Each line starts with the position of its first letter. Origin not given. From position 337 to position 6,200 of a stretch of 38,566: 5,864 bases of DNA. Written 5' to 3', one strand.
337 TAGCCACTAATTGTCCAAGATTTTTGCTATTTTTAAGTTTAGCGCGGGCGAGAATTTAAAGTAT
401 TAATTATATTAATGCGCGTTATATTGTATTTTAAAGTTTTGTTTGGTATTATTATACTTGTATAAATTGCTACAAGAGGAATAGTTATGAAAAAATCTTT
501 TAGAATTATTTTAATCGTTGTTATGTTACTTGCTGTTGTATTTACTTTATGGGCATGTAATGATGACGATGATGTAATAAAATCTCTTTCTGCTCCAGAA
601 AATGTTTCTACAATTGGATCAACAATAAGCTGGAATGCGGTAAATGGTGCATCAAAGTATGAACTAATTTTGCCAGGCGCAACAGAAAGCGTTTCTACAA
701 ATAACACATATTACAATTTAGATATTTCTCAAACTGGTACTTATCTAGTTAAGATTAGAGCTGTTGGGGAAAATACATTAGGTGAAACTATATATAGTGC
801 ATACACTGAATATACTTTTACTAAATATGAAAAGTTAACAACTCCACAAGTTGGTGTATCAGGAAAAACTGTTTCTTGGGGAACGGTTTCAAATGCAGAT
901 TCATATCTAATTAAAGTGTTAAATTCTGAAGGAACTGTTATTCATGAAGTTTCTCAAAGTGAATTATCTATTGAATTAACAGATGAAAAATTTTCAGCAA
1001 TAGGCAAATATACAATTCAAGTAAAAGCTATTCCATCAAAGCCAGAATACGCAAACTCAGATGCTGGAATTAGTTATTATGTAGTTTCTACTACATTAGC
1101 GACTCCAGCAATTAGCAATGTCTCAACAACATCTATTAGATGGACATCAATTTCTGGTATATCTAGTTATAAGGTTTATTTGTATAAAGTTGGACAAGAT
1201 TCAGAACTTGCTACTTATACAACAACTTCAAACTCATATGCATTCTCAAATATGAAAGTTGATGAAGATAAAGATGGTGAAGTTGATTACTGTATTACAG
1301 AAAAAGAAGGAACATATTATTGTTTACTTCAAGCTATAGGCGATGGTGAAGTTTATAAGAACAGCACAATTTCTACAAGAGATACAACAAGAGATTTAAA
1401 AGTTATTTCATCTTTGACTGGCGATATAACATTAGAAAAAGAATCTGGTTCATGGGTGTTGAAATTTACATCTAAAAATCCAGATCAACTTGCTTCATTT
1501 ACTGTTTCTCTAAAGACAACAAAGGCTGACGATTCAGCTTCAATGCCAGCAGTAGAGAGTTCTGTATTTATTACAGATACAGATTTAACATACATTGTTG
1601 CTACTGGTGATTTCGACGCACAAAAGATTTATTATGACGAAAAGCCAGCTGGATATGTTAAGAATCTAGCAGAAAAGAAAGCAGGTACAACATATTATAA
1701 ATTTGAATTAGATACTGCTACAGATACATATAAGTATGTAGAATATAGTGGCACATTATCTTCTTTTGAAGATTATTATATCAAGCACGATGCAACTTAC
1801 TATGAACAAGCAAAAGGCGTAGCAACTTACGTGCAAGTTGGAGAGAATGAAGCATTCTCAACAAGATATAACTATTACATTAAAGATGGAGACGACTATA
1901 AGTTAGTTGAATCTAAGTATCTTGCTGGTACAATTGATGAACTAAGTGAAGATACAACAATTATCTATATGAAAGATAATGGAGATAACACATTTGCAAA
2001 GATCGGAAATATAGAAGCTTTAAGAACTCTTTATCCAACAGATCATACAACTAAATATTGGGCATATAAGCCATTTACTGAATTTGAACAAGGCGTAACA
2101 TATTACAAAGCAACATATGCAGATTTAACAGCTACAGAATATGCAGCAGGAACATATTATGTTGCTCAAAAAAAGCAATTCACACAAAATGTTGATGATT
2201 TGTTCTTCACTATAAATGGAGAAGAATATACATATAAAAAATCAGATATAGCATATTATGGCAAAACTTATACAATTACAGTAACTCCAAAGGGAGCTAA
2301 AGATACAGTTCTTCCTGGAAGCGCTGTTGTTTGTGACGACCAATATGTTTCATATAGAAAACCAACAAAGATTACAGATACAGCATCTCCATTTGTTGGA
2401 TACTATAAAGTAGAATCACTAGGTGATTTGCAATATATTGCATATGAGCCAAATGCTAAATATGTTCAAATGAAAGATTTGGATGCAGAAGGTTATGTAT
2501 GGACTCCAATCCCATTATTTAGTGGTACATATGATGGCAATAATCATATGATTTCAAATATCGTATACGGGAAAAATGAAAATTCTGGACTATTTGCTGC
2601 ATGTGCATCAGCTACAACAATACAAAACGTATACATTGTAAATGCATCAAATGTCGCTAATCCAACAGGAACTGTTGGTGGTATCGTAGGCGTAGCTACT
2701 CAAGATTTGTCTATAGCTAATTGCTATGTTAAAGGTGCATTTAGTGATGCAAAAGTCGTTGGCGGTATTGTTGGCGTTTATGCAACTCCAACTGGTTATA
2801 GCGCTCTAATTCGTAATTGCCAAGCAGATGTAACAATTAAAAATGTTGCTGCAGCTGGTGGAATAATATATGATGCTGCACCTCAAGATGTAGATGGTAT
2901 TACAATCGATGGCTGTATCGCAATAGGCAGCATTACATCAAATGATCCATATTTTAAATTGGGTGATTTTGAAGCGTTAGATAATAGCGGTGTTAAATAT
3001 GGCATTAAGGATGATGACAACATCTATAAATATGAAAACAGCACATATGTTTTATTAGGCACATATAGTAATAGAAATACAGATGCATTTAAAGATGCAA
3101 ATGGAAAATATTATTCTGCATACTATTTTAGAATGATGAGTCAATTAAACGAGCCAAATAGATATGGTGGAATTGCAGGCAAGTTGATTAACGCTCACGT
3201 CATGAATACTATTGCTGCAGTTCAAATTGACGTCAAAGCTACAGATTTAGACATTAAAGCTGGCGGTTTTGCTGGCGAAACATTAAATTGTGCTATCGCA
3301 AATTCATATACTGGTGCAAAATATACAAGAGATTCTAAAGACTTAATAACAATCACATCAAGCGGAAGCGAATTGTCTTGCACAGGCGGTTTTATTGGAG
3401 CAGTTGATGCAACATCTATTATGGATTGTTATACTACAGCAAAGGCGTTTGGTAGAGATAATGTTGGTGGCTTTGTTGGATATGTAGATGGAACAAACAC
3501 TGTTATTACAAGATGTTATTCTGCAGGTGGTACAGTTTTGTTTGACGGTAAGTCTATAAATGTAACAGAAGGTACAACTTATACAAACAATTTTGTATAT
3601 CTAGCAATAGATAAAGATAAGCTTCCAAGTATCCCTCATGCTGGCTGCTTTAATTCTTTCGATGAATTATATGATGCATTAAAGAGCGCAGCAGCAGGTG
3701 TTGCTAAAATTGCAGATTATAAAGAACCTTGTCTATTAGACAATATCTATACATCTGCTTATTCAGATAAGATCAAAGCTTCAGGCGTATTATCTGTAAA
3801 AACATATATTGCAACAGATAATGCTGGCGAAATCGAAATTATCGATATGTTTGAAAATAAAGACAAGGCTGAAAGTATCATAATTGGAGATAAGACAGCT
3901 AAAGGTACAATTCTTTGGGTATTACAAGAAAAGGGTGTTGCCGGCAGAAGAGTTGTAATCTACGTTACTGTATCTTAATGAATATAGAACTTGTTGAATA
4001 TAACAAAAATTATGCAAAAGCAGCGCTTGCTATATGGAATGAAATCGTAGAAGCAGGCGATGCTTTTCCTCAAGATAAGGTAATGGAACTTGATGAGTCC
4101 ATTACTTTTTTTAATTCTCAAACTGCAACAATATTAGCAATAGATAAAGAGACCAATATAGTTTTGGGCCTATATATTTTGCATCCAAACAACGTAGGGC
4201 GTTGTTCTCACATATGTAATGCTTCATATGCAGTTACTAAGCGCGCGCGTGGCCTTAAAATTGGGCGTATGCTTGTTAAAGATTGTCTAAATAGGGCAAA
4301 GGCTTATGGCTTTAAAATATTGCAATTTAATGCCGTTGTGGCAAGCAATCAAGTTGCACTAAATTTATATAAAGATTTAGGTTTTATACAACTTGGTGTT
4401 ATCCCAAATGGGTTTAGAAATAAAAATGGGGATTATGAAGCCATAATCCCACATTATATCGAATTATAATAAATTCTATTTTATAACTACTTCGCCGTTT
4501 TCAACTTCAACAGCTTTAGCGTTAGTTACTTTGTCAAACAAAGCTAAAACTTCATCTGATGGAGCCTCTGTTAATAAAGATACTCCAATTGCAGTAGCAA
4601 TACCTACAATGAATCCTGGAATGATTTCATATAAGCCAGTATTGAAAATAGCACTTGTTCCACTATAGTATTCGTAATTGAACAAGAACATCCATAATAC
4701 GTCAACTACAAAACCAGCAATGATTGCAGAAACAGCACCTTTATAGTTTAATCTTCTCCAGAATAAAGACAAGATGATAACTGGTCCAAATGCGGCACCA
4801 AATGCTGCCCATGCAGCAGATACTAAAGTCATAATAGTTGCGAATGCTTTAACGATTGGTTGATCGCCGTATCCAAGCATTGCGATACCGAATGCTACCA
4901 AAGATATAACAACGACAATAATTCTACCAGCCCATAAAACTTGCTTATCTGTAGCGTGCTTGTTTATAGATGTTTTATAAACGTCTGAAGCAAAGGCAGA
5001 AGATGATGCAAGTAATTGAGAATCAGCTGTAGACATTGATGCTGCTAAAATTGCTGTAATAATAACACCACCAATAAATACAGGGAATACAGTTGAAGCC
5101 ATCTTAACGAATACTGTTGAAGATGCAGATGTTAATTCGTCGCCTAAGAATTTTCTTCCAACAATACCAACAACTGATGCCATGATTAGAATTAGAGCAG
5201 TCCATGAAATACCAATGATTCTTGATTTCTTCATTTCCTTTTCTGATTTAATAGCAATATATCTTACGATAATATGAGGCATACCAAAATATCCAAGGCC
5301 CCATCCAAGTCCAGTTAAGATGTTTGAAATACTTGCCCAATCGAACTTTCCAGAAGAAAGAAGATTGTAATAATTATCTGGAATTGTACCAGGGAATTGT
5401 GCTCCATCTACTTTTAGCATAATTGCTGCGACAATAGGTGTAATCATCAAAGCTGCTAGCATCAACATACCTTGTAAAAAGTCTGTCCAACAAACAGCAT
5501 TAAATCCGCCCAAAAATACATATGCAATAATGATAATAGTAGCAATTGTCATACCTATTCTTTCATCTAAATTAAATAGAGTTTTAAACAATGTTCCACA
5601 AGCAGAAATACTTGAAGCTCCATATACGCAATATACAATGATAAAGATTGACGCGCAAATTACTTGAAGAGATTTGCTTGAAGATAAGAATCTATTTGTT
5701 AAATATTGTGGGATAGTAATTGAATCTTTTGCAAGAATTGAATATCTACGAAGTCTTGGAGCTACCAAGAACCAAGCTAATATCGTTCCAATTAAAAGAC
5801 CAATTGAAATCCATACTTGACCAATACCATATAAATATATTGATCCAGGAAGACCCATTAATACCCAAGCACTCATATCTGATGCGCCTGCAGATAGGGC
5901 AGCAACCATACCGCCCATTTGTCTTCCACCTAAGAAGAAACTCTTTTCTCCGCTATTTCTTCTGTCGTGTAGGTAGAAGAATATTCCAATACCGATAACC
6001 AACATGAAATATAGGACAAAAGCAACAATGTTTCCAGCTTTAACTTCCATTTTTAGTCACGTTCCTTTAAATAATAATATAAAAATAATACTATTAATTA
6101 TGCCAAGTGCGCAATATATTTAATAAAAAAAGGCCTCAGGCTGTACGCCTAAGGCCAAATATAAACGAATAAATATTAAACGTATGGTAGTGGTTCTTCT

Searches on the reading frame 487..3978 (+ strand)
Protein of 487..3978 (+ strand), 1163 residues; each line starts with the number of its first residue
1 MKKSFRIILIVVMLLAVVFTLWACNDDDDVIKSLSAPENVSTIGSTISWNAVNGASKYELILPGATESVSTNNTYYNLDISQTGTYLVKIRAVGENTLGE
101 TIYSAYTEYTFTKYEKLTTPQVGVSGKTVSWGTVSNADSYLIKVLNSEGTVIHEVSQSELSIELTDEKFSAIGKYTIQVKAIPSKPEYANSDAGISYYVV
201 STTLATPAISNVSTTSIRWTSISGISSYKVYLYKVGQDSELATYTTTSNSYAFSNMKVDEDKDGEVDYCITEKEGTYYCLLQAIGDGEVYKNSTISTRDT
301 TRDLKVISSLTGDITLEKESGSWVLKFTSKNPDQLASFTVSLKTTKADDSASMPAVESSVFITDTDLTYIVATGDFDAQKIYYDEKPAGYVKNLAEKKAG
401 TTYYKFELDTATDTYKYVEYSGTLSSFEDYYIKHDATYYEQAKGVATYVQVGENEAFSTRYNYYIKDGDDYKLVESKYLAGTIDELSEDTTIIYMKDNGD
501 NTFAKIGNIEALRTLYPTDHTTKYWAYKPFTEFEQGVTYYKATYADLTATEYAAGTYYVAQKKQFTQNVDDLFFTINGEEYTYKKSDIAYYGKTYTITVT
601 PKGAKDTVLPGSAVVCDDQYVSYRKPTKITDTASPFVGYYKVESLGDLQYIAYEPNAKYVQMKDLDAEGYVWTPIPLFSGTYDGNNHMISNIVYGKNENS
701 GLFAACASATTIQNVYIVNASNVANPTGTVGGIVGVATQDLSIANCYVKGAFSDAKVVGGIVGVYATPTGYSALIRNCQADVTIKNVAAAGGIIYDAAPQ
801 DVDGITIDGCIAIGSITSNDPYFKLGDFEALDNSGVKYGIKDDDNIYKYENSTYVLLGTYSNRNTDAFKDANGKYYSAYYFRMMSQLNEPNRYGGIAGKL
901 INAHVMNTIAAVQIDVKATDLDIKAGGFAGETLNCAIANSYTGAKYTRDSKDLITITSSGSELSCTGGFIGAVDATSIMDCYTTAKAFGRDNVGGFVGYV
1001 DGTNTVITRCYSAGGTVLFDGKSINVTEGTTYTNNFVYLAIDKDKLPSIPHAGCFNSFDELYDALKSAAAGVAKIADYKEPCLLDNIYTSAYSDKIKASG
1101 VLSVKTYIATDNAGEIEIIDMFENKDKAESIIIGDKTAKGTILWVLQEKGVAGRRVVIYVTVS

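Call 67: search_protein_families(library=pfam, proteins=[window:487-3978:+], max_evalue=0.00001)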
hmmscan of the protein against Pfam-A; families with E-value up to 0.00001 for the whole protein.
window:487-3978:+ (1163 aa): 1 family
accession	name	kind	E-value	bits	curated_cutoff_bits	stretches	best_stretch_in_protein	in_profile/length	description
PF07581.17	Glug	-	1.9e-10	40.9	20.5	0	728-750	3-25/28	The GLUG motif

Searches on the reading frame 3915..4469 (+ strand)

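Call 67: search_protein_families(library=pfam, proteins=[window:3915-4469:+], max_evalue=0.00001)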
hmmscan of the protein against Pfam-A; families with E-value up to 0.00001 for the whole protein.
window:3915-4469:+ (184 aa): 3 families
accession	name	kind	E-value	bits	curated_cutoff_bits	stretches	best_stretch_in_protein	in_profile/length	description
PF00583.31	Acetyltransf_1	-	6.6e-12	46.2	20.7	1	65-157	24-116/116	Acetyltransferase (GNAT) family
PF13673.13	Acetyltransf_10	-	4.5e-07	30.3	23.6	1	64-161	24-111/128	Acetyltransferase (GNAT) domain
PF13508.13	Acetyltransf_7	-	4.8e-07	30.5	27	1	74-158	6-83/84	Acetyltransferase (GNAT) domain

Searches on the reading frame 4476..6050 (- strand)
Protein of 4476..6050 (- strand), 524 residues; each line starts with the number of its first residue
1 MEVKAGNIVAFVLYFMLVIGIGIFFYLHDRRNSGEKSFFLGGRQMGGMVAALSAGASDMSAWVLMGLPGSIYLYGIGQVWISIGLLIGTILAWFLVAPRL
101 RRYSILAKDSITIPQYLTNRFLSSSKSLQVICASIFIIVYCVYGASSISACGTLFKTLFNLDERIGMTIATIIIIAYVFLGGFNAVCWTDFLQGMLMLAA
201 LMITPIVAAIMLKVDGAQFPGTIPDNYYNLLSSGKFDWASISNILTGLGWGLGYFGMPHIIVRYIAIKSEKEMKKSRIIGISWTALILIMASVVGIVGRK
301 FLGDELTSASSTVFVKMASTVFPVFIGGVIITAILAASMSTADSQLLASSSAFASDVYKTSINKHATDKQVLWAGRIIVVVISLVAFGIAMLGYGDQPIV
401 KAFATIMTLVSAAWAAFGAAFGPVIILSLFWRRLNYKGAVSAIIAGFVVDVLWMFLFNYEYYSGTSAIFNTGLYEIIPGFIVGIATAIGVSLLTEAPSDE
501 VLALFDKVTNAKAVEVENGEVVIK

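Call 67: search_protein_families(library=pfam, proteins=[window:4476-6050:-], max_evalue=0.00001)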
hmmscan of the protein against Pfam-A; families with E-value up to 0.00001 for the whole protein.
window:4476-6050:- (524 aa): 1 family
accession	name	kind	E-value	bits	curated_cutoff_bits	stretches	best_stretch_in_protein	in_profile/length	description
PF00474.23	SSF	-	7.6e-83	279.1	22.8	1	38-446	1-406/406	Sodium:solute symporter family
